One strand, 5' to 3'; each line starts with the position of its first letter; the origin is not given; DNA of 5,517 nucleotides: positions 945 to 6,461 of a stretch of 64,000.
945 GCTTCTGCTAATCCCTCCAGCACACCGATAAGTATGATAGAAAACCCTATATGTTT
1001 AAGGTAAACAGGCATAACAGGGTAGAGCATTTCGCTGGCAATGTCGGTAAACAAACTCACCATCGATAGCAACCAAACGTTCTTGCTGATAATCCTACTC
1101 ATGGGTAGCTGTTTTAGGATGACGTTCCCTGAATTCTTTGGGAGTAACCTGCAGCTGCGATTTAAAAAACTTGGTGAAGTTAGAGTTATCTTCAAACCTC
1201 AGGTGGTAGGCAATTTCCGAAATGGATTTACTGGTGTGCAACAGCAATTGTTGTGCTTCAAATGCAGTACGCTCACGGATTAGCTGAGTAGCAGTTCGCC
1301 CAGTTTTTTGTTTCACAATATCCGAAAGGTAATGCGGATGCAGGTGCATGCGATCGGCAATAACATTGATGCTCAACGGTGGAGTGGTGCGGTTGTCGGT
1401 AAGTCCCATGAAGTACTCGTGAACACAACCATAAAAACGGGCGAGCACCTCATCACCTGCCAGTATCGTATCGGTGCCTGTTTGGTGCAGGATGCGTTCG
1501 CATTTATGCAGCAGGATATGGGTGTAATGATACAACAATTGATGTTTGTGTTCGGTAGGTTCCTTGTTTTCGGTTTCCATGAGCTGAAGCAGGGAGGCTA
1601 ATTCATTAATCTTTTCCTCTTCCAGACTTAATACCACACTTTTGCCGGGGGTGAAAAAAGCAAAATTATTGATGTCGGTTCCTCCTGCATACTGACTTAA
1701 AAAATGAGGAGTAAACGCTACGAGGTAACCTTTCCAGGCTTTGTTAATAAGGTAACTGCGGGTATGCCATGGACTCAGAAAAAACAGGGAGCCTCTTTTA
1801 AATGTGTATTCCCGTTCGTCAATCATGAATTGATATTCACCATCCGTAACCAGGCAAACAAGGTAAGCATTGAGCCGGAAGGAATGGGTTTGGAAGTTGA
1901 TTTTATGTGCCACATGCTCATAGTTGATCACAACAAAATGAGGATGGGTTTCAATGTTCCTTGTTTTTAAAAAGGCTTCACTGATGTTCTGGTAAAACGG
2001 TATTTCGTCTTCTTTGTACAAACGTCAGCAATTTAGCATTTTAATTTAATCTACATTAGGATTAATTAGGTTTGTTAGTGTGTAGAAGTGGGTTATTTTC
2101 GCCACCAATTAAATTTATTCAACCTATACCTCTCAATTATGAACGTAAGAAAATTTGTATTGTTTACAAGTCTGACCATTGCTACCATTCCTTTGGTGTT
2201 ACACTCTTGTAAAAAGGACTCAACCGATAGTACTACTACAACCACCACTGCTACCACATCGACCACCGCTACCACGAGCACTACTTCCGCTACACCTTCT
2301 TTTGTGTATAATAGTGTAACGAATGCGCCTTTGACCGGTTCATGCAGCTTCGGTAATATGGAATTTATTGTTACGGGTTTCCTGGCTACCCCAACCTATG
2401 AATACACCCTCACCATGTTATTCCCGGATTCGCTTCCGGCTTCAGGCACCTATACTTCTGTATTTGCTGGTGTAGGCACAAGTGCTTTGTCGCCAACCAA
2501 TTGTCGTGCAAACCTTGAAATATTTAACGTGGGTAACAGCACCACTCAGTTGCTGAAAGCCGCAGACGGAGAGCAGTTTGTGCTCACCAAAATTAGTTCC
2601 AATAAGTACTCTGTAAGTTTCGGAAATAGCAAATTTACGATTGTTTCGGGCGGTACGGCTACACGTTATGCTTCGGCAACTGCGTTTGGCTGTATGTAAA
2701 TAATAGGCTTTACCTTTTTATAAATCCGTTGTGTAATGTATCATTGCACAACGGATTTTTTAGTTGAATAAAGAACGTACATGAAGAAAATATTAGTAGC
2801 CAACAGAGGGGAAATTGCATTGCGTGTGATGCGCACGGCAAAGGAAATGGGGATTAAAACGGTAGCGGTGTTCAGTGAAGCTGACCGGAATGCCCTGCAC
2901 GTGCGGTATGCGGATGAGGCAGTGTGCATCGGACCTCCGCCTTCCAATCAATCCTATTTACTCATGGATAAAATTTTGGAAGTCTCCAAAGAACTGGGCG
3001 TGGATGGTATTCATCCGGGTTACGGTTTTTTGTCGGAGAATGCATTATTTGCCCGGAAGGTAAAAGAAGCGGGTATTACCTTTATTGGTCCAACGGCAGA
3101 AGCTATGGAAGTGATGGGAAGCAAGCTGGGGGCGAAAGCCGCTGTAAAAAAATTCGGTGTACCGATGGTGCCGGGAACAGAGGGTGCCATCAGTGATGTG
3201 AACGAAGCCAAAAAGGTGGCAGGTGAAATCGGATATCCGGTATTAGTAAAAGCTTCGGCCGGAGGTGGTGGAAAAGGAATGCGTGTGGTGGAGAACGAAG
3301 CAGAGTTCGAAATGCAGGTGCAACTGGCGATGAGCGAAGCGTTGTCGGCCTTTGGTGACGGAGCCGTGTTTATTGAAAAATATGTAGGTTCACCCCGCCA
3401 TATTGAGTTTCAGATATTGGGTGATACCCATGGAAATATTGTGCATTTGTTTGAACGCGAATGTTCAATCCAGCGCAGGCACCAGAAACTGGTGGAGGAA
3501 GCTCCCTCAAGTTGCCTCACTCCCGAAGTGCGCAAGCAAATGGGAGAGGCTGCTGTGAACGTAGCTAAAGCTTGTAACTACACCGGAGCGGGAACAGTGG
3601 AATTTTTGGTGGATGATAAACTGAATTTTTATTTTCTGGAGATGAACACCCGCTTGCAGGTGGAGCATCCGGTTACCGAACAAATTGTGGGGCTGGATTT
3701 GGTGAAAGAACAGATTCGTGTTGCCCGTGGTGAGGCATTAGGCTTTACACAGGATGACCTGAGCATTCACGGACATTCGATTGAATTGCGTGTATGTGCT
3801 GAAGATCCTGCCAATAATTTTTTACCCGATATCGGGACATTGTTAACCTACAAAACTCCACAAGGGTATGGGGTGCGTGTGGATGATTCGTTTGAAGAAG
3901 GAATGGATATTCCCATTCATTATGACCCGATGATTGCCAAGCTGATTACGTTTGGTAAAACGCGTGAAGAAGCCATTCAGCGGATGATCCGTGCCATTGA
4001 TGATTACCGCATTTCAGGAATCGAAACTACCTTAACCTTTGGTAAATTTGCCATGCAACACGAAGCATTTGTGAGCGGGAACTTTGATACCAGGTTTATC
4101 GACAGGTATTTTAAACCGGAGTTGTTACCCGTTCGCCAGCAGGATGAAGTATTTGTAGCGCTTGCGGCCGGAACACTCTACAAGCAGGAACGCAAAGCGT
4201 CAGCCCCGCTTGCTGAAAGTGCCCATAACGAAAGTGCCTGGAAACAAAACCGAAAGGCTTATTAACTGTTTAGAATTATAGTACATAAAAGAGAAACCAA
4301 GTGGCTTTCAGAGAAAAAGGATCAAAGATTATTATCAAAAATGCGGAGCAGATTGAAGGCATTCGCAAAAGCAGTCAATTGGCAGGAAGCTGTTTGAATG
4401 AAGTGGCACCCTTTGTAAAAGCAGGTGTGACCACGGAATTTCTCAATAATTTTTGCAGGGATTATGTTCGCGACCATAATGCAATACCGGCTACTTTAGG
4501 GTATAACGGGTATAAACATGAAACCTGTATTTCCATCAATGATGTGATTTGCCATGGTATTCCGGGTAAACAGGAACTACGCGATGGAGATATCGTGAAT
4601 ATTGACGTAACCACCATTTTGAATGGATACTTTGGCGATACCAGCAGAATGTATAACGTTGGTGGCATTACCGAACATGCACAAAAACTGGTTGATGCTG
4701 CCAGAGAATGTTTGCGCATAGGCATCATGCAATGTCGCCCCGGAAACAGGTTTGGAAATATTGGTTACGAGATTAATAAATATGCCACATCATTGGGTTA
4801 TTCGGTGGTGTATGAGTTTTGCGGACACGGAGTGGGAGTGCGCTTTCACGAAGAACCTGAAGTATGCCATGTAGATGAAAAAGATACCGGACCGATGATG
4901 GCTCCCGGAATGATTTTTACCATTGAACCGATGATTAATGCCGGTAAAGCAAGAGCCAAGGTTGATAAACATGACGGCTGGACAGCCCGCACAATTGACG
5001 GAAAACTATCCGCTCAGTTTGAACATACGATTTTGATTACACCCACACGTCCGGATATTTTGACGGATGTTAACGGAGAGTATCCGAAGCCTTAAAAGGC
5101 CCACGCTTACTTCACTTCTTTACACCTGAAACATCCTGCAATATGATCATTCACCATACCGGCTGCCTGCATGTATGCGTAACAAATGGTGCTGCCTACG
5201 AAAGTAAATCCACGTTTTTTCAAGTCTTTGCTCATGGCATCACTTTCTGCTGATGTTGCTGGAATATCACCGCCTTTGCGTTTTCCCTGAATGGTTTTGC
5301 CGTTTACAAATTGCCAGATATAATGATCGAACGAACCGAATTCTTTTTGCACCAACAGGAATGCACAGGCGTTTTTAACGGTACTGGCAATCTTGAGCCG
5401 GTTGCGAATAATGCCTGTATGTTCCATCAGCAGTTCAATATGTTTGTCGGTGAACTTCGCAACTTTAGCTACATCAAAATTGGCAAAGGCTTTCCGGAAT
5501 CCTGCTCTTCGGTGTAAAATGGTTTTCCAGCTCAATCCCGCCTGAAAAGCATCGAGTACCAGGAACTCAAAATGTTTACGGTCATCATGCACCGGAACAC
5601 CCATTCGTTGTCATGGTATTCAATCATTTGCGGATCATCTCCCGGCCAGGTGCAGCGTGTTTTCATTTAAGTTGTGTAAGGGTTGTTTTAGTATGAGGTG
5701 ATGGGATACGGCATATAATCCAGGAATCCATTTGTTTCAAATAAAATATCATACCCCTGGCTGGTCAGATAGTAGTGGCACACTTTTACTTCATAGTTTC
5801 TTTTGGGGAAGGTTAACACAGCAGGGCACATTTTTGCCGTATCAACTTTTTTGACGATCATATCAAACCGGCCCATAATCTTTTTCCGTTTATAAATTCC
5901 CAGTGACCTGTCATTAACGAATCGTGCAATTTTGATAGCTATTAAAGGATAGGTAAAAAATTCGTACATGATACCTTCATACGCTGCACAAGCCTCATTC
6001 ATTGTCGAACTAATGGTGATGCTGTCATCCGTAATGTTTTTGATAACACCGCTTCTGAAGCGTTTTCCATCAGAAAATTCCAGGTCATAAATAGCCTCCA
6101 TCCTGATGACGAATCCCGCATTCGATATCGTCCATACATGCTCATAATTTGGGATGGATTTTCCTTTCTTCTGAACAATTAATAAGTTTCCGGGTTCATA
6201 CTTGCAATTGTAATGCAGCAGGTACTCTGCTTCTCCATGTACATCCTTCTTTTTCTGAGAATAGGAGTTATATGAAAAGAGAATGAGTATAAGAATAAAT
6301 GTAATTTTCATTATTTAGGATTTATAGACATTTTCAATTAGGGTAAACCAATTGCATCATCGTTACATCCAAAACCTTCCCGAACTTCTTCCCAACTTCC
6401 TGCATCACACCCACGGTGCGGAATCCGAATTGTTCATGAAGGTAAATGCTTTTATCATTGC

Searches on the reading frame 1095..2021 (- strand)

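Call 44: search_protein_families(library=pfam, proteins=[window:1095-2021:-], max_evalue=0.001)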
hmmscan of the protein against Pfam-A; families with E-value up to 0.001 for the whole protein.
window:1095-2021:- (308 aa): 3 families
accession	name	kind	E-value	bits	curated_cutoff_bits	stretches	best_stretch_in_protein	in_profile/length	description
PF12833.13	HTH_18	-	4.5e-20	72.2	33.6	1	221-300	1-80/80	Helix-turn-helix domain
PF00165.29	HTH_AraC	-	2.4e-15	56.7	26.6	2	261-298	2-41/42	Bacterial regulatory helix-turn-helix proteins, AraC family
PF02311.25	AraC_binding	-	4.2e-08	33.4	21.1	1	42-154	10-123/135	AraC-like ligand binding domain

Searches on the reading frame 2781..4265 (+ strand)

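Call 44: search_protein_families(library=pfam, proteins=[window:2781-4265:+], max_evalue=0.001)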
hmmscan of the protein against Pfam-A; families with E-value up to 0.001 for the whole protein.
window:2781-4265:+ (494 aa): 6 families
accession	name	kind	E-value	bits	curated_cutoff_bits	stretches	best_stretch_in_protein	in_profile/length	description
PF02786.22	CPSase_L_D2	-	2.8e-80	269.2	19.8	1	117-320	4-208/211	Carbamoyl-phosphate synthase L chain, ATP binding domain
PF00289.28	Biotin_carb_N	-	7.2e-48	162.1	25.5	1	1-109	2-110/110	Biotin carboxylase, N-terminal domain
PF02785.25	Biotin_carb_C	-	1.7e-37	128.3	32.4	1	335-441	1-107/108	Biotin carboxylase C-terminal domain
PF07478.18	Dala_Dala_lig_C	-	1.4e-13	51.3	24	1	140-290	20-174/204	D-ala D-ala ligase C-terminus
PF02222.28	ATP-grasp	-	3.4e-10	40.3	27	1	136-281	15-154/179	ATP-grasp domain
PF01071.24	GARS_A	-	0.00035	20.9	27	1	114-202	2-89/194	Phosphoribosylglycinamide synthetase, ATP-grasp (A) domain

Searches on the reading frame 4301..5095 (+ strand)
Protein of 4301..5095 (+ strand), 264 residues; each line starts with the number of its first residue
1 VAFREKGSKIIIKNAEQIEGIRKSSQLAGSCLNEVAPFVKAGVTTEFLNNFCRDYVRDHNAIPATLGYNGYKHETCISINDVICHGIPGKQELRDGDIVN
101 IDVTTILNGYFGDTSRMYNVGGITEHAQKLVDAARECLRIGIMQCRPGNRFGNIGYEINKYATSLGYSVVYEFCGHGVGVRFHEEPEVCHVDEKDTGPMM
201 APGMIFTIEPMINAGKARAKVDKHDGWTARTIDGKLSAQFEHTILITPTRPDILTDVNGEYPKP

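Call 44: search_protein_families(library=pfam, proteins=[window:4301-5095:+], max_evalue=0.001)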
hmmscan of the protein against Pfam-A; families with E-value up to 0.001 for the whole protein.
window:4301-5095:+ (264 aa): 1 family
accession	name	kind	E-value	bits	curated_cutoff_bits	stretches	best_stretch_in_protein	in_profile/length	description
PF00557.29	Peptidase_M24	-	2.8e-47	161.6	23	1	19-248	1-208/208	Metallopeptidase family M24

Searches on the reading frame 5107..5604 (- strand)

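Call 44: search_protein_families(library=pfam, proteins=[window:5107-5604:-], max_evalue=0.001)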
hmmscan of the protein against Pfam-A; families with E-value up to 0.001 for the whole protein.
window:5107-5604:- (165 aa): 1 family
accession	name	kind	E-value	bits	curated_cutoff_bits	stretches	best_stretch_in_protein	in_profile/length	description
PF03352.18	Adenine_glyco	-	4.9e-71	238.7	25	1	2-160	17-176/177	Methyladenine glycosylase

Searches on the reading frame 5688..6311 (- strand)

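Call 44: search_protein_families(library=pfam, proteins=[window:5688-6311:-], max_evalue=0.001)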
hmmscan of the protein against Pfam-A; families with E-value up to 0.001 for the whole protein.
window:5688-6311:- (207 aa): 1 family
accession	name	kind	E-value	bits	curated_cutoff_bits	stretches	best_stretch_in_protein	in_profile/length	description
PF16355.11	DUF4982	-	0.00038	20.8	23.9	0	16-47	23-52/61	Domain of unknown function (DUF4982)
